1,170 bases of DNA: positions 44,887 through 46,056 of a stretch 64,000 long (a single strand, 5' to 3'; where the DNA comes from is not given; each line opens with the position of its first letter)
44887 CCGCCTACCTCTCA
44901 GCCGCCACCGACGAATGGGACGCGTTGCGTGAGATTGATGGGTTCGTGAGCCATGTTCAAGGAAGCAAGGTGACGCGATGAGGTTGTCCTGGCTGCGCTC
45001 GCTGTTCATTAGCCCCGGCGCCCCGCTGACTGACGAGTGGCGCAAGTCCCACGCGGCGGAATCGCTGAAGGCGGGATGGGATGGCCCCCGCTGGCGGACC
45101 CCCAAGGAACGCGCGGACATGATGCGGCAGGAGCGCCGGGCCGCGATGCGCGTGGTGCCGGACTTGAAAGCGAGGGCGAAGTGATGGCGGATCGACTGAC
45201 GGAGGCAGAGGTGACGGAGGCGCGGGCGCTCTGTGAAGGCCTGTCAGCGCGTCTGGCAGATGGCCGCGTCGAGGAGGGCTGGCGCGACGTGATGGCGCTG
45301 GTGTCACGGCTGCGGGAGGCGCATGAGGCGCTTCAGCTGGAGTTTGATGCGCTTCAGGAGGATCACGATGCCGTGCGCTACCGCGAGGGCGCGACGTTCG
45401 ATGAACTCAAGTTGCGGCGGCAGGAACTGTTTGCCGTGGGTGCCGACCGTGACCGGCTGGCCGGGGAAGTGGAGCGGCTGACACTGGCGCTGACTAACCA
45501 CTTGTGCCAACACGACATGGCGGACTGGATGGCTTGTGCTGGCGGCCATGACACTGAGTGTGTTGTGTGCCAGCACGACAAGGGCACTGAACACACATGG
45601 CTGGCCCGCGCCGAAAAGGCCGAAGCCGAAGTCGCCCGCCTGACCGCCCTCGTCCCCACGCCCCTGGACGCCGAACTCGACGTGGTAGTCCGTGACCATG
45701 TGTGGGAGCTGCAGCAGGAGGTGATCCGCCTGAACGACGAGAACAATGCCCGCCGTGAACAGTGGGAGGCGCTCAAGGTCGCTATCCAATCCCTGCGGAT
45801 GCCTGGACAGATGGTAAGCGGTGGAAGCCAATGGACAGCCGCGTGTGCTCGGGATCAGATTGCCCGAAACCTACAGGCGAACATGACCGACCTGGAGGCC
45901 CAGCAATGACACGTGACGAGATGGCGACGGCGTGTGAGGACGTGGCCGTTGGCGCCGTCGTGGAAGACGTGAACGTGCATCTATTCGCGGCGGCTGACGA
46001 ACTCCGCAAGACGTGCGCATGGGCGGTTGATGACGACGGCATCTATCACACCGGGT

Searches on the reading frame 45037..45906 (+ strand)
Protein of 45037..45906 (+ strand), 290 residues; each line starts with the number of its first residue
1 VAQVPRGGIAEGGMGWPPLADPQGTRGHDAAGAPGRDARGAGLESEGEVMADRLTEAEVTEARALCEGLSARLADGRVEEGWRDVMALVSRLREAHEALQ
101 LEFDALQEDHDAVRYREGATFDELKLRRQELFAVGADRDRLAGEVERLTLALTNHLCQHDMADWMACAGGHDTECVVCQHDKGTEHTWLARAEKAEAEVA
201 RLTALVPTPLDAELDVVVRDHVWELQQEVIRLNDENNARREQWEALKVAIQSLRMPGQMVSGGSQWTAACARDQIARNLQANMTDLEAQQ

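Call 62: search_protein_families(library=pfam, max_evalue=0.01, proteins=[window:45037-45906:+])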
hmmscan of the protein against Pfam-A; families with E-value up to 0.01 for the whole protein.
window:45037-45906:+ (290 aa): 2 families
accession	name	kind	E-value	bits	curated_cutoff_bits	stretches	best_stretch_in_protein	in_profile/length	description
PF06005.17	ZapB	-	0.0048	17.8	31.5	0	221-254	19-52/71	Cell division protein ZapB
PF02183.23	HALZ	-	0.0058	17.2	28.1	0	92-111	10-29/43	Homeobox associated leucine zipper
